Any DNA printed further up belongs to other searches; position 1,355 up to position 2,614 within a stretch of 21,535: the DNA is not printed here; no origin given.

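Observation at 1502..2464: Cytoplasmic DUF1080-like / NDT-like (TIR-fold) fusion gene wedged into a conserved PSD–DUF1501 pair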

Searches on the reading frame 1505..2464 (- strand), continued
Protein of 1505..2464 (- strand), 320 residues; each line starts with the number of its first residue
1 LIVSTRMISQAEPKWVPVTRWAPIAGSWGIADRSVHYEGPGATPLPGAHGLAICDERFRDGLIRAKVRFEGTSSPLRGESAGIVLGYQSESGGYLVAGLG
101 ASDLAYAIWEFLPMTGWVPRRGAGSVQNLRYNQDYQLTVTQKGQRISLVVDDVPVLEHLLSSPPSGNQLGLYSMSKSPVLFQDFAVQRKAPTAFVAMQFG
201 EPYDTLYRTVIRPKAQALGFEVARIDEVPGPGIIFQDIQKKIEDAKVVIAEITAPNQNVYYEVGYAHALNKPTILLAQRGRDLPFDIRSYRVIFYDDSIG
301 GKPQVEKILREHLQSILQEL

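Call 19: predict_structure(alignment_id=A1)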
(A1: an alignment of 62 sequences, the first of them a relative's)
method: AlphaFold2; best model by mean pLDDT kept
length: 314 residues; sequences in the alignment: 62
mean_pLDDT: 89.3   pTM: 0.85
mean pLDDT of the five models: 89.3, 88.9, 88.1, 86.9, 86.7
residues with pLDDT >= 90: 186; 70-90: 113; 50-70: 11; < 50: 4
segments of 3 or more residues with pLDDT < 50: 1-3
pLDDT, mean of each block of 10 residues (from residue 1): 65 96 95 88 93 94 91 95 92 94 93 95 96 96 98 91 96 97 93 85 91 89 62 90 86 84 91 83 85 78 89 76
secondary structure, 60 per line:
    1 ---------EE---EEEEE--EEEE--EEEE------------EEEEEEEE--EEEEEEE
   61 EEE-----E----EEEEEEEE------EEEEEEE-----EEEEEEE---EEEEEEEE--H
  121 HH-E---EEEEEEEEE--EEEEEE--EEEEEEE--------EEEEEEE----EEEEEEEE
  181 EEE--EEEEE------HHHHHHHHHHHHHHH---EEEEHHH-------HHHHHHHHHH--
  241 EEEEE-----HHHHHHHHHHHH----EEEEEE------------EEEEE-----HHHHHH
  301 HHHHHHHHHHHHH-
elements in order: E15-19 E22-25 E28-31 E44-51 E54-63 E74-81 E88-94 E100-106 E110-117 E128-136 E139-144 E147-153 E162-168 E173-183 E186-190 H197-211 E215-218 H229-238 E241-245 H251-262 E267-272 E285-289 H295-313

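Call 23: fold_search(model_id=the predicted structure, library=pdb)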
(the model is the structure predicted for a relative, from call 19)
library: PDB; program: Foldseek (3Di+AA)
matches with E <= 10: 1873; with E <= 0.001: 596
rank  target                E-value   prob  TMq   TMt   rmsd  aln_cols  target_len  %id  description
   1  4b1m_A                9.6e-10  1.00  0.42  0.76   3.3       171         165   13  CARBOHYDRATE BINDING MODULE CBM66 FROM BACILLUS SUBTILIS (released 2012-12-12)
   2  4b1m_C                1.1e-09  1.00  0.44  0.83   2.9       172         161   14  CARBOHYDRATE BINDING MODULE CBM66 FROM BACILLUS SUBTILIS (released 2012-12-12)
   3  4b1m_B                1.1e-09  1.00  0.43  0.80   3.1       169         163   14  CARBOHYDRATE BINDING MODULE CBM66 FROM BACILLUS SUBTILIS (released 2012-12-12)
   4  4b1l                  1.9e-09  1.00  0.43  0.80   3.2       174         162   13  CARBOHYDRATE BINDING MODULE CBM66 FROM BACILLUS SUBTILIS (released 2012-12-12)
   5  4azz_A                4.0e-09  1.00  0.43  0.79   3.1       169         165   14  Carbohydrate binding module CBM66 from Bacillus subtilis (released 2012-07-25)
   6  8v31_C                9.5e-09  1.00  0.37  0.44   9.3       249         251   12  Structure of Alistipes sp. 3-Keto-2-hydroxy-glucal-hydratase AL2 (released 2024-06-19)
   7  8v31_A                2.2e-08  1.00  0.34  0.42   9.3       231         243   12  Structure of Alistipes sp. 3-Keto-2-hydroxy-glucal-hydratase AL2 (released 2024-06-19)
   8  3h3l_B                5.9e-08  1.00  0.35  0.47   7.0       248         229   13  Crystal structure of PUTATIVE SUGAR HYDROLASE (YP_001304206.1) from Parabacteroides distasonis ATCC 8503 at 1.59 A res (released 2009-04-28)
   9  3osd                  6.3e-08  1.00  0.35  0.41   8.0       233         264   12  Crystal structure of a putative glycosyl hydrolase (BT2157) from BACTEROIDES THETAIOTAOMICRON VPI-5482 at 1.80 A resolut (released 2010-10-13)
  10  8aa2_E                6.6e-08  1.00  0.41  0.27   3.8       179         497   10  Inactive levan utilisation machinery (utilisome) in the presence of levan fructo-oligosaccharides DP 15-25 (released 2023-06-07)
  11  3h3l_C                6.6e-08  1.00  0.35  0.48   6.8       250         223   13  Crystal structure of PUTATIVE SUGAR HYDROLASE (YP_001304206.1) from Parabacteroides distasonis ATCC 8503 at 1.59 A res (released 2009-04-28)
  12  4hxc                  7.4e-08  1.00  0.35  0.42   9.4       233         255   12  Crystal structure of a putative glycosyl hydrolase (BACUNI_00951) from Bacteroides uniformis ATCC 8492 at 2.15 A resolut (released 2012-11-28)
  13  5dzf_A                8.8e-08  1.00  0.41  0.58   5.5       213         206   10  Crystal Structure of the catalytic nucleophile mutant of VvEG16 in complex with a mixed-linkage glucan octasaccharide (released 2016-09-21)
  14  3h3l_A                8.8e-08  1.00  0.35  0.46   8.3       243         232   14  Crystal structure of PUTATIVE SUGAR HYDROLASE (YP_001304206.1) from Parabacteroides distasonis ATCC 8503 at 1.59 A res (released 2009-04-28)
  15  3nmb                  1.1e-07  1.00  0.36  0.43   9.0       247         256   12  Crystal structure of a putative sugar hydrolase (BACOVA_03189) from Bacteroides ovatus at 2.40 A resolution (released 2010-08-18)
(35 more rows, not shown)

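Call 25: search_solved_structures(query=A1, max_evalue=10, show_alignments=4)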
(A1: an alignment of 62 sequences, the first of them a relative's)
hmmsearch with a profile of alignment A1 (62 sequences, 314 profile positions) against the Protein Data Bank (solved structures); distinct sequences matched with E-value up to 10: 17.
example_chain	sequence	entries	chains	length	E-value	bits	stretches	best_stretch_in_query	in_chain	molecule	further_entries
2klh_A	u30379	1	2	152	3.2e-05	26.3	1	227-272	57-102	c-Myc-responsive protein Rcl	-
4fyh_A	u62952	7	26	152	4.8e-05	25.8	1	228-272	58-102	Deoxyribonucleoside 5'-monophosphate N-glycosidase | 2'-deoxynucleoside 5'-phosphate N-hydrolase 1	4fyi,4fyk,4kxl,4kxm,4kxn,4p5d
2khz_A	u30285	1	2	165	7.3e-05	25.2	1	234-272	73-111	c-Myc-responsive protein Rcl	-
8rpt_B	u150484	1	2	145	0.00042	22.7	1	227-271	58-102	2'-deoxynucleoside 5'-phosphate N-hydrolase 1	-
8rps_C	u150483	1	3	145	0.00065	22.1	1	228-271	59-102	2'-deoxynucleoside 5'-phosphate N-hydrolase 1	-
8rqd_C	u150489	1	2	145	0.00075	21.9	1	234-271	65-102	2'-deoxynucleoside 5'-phosphate N-hydrolase 1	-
9da1_A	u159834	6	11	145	0.00075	21.8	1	234-271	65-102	5-hydroxymethyl-dUMP N-hydrolase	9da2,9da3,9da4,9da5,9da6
8os9_A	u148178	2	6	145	0.00075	21.8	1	234-271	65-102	2'-deoxynucleoside 5'-phosphate N-hydrolase 1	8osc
8qhr_A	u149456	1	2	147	0.00076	21.8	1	234-271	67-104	2'-deoxynucleoside 5'-phosphate N-hydrolase 1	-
9i3q_A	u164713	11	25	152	0.00082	21.7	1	234-271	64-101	5-hydroxymethyl-dUMP N-hydrolase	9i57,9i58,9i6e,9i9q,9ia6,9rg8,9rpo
4p5e_A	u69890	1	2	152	0.00082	21.7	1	234-271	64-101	2'-deoxynucleoside 5'-phosphate N-hydrolase 1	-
8qhq_A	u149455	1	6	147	0.0055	19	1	234-271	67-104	2'-deoxynucleoside 5'-phosphate N-hydrolase 1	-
5vto_A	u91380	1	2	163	0.029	16.6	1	235-309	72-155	Blasticidin M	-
1ux6_A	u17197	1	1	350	0.32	13.2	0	156-184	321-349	THROMBOSPONDIN-1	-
1yo8_A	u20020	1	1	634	0.93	11.7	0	155-182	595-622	thrombospondin-2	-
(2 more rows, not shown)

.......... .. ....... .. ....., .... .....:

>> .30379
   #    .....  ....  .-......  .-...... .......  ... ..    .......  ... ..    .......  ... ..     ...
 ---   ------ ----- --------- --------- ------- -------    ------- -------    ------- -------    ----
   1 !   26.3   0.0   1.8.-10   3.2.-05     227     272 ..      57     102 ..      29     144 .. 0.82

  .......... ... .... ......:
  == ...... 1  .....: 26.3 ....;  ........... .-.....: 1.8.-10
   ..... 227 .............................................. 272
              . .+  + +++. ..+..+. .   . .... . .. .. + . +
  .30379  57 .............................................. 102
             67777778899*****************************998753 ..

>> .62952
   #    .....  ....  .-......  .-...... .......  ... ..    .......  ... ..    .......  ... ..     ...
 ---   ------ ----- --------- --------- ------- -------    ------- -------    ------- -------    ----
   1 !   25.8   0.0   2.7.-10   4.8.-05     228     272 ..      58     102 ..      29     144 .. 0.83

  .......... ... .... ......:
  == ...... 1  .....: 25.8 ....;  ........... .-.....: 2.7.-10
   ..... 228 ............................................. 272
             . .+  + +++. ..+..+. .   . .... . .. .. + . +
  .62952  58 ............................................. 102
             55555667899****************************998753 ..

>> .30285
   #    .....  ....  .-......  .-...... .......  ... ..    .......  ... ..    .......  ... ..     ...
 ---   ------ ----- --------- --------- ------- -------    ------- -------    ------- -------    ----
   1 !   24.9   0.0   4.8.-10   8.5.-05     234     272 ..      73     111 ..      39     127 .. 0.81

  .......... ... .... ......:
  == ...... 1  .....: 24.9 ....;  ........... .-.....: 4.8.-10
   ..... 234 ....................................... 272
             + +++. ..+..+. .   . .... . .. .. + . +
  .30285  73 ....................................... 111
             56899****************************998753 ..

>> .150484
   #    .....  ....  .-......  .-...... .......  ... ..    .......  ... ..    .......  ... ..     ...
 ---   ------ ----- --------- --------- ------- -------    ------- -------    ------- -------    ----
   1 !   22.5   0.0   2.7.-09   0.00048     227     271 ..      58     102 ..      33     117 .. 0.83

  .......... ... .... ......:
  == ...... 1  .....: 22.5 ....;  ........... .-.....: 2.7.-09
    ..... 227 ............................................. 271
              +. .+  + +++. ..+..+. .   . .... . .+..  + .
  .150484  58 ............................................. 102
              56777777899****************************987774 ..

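Call 26: find_encoding_contigs(protein=P0008, flank=8000, max_places=2)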
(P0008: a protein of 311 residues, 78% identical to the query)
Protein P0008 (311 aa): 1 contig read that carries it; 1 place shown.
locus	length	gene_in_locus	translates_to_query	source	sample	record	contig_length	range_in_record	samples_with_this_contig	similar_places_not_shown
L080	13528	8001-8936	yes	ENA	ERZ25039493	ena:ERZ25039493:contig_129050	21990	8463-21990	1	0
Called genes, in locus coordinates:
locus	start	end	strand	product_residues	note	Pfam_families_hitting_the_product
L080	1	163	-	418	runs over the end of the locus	PF01041:DegT_DnrJ_EryC1, PF00266:Aminotran_5 (weak)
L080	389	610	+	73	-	PF00483:NTP_transferase (weak), PF12804:NTP_transf_3 (weak)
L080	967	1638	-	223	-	PF04151:PPC (faint)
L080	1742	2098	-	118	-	-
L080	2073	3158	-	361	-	PF07394:DUF1501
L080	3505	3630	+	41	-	-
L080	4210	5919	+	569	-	PF22113:Mtrc-MtrF_II-IV_dom (faint), PF13435:Cytochrome_C554 (faint), PF09699:Paired_CXXCH_1 (weak)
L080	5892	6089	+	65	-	PF00515:TPR_1 (weak), PF07719:TPR_2 (weak), PF13174:TPR_6 (faint), PF13181:TPR_8 (faint), PF13424:TPR_12, PF13428:TPR_14 (weak), PF13414:TPR_11, PF14559:TPR_19 (weak)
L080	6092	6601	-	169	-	PF00293:NUDIX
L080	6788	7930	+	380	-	PF02163:Peptidase_M50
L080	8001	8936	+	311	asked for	PF05014:Nuc_deoxyrib_tr (weak)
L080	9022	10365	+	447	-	PF13393:tRNA-synt_His, PF03129:HGTP_anticodon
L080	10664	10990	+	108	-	PF04542:Sigma70_r2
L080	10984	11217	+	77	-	PF08281:Sigma70_r4_2, PF04545:Sigma70_r4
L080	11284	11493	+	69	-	-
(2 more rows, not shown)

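Call 27: find_encoding_contigs(protein=P0010, flank=8000, max_places=2)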
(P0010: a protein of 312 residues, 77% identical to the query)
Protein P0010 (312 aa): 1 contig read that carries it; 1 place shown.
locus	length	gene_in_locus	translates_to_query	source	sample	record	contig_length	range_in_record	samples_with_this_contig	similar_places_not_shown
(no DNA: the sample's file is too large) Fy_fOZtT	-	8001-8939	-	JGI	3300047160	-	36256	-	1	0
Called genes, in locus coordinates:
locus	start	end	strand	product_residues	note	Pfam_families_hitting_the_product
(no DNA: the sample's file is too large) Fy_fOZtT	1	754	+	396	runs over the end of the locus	PF08442:ATP-grasp_2, PF13549:ATP-grasp_5, PF24948:Citrate_synth_N, PF00549:Ligase_CoA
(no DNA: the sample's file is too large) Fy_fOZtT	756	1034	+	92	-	PF14076:DUF4258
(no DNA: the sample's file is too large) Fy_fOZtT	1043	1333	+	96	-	-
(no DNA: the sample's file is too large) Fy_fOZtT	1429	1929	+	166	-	-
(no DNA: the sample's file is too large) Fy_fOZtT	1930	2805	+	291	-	PF02629:CoA_binding, PF13607:Succ_CoA_lig, PF00549:Ligase_CoA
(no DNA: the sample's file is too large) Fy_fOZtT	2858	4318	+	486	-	PF07394:DUF1501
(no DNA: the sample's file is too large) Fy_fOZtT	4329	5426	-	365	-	PF01408:GFO_IDH_MocA, PF22725:GFO_IDH_MocA_C3 (weak), PF02894:GFO_IDH_MocA_C (weak)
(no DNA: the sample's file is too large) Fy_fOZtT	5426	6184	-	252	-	PF13302:Acetyltransf_3 (weak), PF00583:Acetyltransf_1, PF13673:Acetyltransf_10, PF13508:Acetyltransf_7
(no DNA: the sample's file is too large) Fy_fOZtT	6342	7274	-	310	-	PF02401:LYTB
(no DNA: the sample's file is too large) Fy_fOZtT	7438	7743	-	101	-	PF19897:DUF6370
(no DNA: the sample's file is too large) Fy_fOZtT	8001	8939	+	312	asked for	PF05014:Nuc_deoxyrib_tr (weak)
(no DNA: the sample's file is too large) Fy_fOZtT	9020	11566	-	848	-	PF00176:SNF2-rel_dom, PF04851:ResIII, PF00271:Helicase_C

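Call 28: find_encoding_contigs(protein=P0007, flank=8000, max_places=2)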
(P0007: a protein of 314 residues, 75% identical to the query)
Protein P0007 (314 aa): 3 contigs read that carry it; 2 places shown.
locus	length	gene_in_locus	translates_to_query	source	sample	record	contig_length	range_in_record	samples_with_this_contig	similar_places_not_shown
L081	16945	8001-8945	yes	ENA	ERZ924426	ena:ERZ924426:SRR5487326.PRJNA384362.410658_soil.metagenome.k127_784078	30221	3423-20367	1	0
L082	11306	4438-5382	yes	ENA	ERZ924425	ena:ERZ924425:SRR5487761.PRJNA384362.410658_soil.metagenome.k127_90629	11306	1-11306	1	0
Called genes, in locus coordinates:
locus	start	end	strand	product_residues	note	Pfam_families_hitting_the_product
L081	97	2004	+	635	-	PF01839:FG-GAP (faint), PF13517:FG-GAP_3, PF07593:UnbV_ASPIC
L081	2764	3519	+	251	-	PF13267:DUF4058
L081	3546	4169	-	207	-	-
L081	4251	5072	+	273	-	PF00106:adh_short, PF08659:KR, PF13561:adh_short_C2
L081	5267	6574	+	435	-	PF08534:Redoxin, PF00578:AhpC-TSA, PF00255:GSHPx (weak), PF00085:Thioredoxin, PF13905:Thioredoxin_8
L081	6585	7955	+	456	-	PF07287:AtuA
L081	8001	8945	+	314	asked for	PF05014:Nuc_deoxyrib_tr (weak)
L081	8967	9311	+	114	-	PF23544:AtuA_ferredoxin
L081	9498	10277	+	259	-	PF00378:ECH_1, PF16113:ECH_2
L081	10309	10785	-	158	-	PF15731:MqsA_antitoxin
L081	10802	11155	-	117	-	-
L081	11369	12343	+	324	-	PF01073:3Beta_HSD, PF01370:Epimerase, PF02719:Polysacc_synt_2 (weak), PF04321:RmlD_sub_bind, PF05368:NmrA, PF13460:NAD_binding_10, PF16363:GDP_Man_Dehyd, PF07993:NAD_binding_4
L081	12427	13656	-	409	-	PF00067:p450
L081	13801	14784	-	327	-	PF01073:3Beta_HSD, PF01370:Epimerase, PF02719:Polysacc_synt_2, PF04321:RmlD_sub_bind, PF05368:NmrA (weak), PF13460:NAD_binding_10 (weak), PF16363:GDP_Man_Dehyd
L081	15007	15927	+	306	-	PF02899:Phage_int_SAM_1, PF13495:Phage_int_SAM_4 (weak), PF00589:Phage_integrase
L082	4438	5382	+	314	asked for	PF05014:Nuc_deoxyrib_tr (weak)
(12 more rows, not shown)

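Call 34: find_encoding_contigs(protein=P0001, flank=10000, max_places=2)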
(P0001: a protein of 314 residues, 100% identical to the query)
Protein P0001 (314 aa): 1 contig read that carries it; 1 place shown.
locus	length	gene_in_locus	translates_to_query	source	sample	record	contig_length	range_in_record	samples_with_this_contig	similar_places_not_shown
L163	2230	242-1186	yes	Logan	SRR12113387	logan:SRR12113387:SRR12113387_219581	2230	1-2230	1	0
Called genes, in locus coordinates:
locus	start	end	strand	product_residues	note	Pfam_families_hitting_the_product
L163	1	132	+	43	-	?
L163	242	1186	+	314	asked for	PF05014:Nuc_deoxyrib_tr (weak)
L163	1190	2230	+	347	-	?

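Call 48: search_protein_families(library=pfam, alignment_id=A1, max_evalue=0.1)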
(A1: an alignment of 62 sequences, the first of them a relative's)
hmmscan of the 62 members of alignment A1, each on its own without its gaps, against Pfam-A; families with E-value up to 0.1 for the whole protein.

A. member 1, P0001 (314 aa): 1 family
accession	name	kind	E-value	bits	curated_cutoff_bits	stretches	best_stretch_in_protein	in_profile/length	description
PF05014.21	Nuc_deoxyrib_tr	-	1.3e-05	25.7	28.8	1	228-277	52-103/117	Nucleoside 2-deoxyribosyltransferase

B. families by the number of members that match (of 62 scanned): 11 families
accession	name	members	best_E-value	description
PF05014.21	Nuc_deoxyrib_tr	62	1.5e-06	Nucleoside 2-deoxyribosyltransferase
PF10137.14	CAP12-PCTIR_TIR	32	0.0012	CAP12/Pycsar effector protein, TIR domain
PF06439.18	3keto-disac_hyd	8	0.0058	3-keto-disaccharide hydrolase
PF13385.13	Laminin_G_3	3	0.0017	Concanavalin A-like lectin/glucanases superfamily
PF07977.19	FabA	2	0.021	FabA-like domain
PF14594.13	Sipho_Gp37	2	0.062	Siphovirus ReqiPepy6 Gp37-like protein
PF04026.17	SpoVG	1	0.011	SpoVG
PF19763.6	DUF6250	1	0.025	Domain of unknown function (DUF6250)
PF22925.3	TS_C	1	0.048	Trans-sialidase, C-terminal domain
PF20407.5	DUF1583_N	1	0.072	Domain of unknown function (DUF1583_N)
PF01861.22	BpsA_C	1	0.076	Branched-chain polyamine synthase A C-terminal domain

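Call 51: search_protein_families(library=pfam, alignment_id=A2, max_evalue=0.00001)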
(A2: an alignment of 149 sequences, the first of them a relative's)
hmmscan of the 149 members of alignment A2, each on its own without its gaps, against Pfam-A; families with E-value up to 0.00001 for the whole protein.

A. member 1, L001:6630-6905:- (92 aa): 0 families

B. families by the number of members that match (of 149 scanned): 150 families (the first 25 are shown)
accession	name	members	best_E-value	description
PF00873.25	ACR_tran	2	0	AcrB/AcrD/AcrF family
PF01078.27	Mg_chelatase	2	2.9e-93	Magnesium chelatase, subunit ChlI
PF00775.27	Dioxygenase_C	2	6.5e-57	Dioxygenase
PF03602.21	Cons_hypoth95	2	9.5e-47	Conserved hypothetical protein 95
PF13335.12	Mg_chelatase_C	2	4.7e-30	Magnesium chelatase, subunit ChlI C-terminal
PF00571.33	CBS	2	1.4e-25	CBS domain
PF01408.29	GFO_IDH_MocA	2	5.3e-22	Oxidoreductase family, NAD-binding Rossmann fold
PF19051.5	GFO_IDH_MocA_C2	2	9.9e-15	Oxidoreductase family, C-terminal alpha/beta domain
PF22725.1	GFO_IDH_MocA_C3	2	2.5e-13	GFO/IDH/MocA C-terminal domain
PF02894.22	GFO_IDH_MocA_C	2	8.2e-10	Oxidoreductase family, C-terminal alpha/beta domain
PF05175.20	MTS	2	7.2e-09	Methyltransferase small domain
PF01964.24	ThiC_Rad_SAM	1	3.5e-191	Radical SAM ThiC family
PF00330.25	Aconitase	1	4e-167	Aconitase family (aconitate hydratase)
PF00171.27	Aldedh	1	1.5e-144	Aldehyde dehydrogenase family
PF00285.26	Citrate_synt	1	1.7e-133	Citrate synthase, C-terminal domain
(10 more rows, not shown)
